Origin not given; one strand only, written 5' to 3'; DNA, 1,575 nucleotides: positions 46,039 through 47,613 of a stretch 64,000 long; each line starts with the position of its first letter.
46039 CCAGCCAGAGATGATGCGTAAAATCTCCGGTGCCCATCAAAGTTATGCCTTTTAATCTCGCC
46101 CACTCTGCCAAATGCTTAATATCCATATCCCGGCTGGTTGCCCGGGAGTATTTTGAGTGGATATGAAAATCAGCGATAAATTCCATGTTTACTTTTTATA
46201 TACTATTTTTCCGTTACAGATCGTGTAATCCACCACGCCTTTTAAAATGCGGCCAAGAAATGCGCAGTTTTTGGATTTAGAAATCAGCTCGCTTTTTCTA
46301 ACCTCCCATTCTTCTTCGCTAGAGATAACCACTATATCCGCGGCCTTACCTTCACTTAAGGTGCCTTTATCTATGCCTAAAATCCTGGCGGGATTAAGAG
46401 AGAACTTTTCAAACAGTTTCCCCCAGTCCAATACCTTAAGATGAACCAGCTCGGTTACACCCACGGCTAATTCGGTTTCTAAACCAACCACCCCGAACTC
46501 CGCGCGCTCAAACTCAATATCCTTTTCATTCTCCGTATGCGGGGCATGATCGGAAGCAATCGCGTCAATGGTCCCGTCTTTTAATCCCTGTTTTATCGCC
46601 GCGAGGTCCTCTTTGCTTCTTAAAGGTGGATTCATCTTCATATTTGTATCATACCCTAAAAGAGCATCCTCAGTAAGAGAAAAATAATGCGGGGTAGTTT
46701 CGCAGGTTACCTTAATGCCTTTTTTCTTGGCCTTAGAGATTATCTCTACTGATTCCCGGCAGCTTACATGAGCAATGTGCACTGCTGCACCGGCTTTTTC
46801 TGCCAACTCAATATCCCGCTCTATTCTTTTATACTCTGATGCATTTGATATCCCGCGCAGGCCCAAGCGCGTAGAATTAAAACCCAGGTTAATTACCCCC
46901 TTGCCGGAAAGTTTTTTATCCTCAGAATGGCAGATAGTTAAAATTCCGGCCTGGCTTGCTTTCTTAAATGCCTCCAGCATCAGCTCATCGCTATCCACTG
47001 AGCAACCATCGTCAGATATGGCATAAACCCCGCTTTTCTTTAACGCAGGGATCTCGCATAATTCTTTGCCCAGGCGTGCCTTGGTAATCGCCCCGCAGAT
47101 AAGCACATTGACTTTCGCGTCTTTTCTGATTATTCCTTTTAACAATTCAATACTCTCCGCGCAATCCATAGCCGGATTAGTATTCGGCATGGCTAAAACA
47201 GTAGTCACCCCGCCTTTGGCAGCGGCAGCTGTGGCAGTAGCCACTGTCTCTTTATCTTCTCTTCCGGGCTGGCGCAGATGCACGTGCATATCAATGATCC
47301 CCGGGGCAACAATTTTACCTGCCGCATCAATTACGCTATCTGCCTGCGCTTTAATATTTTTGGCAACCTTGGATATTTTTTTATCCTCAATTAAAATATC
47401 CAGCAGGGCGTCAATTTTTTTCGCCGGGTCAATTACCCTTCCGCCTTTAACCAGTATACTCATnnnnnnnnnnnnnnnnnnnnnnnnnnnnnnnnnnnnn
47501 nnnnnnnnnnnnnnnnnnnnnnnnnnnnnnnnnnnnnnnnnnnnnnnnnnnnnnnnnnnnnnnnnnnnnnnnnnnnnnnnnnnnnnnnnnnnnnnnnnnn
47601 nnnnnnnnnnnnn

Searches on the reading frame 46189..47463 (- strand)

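Call 83: search_protein_families(library=pfam, proteins=[window:46189-47463:-], max_evalue=0.00001)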
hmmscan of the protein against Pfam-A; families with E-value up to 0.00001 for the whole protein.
window:46189-47463:- (424 aa): 3 families
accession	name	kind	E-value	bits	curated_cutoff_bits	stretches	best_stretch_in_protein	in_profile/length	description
PF01979.26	Amidohydro_1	-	2.9e-31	109.4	25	1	51-421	1-345/345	Amidohydrolase family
PF07969.17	Amidohydro_3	-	2.7e-16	60.6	29.7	1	344-422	406-472/472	Amidohydrolase family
PF12890.13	DHOase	-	1.4e-14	54.9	21.2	1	50-238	2-142/142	Dihydro-orotase-like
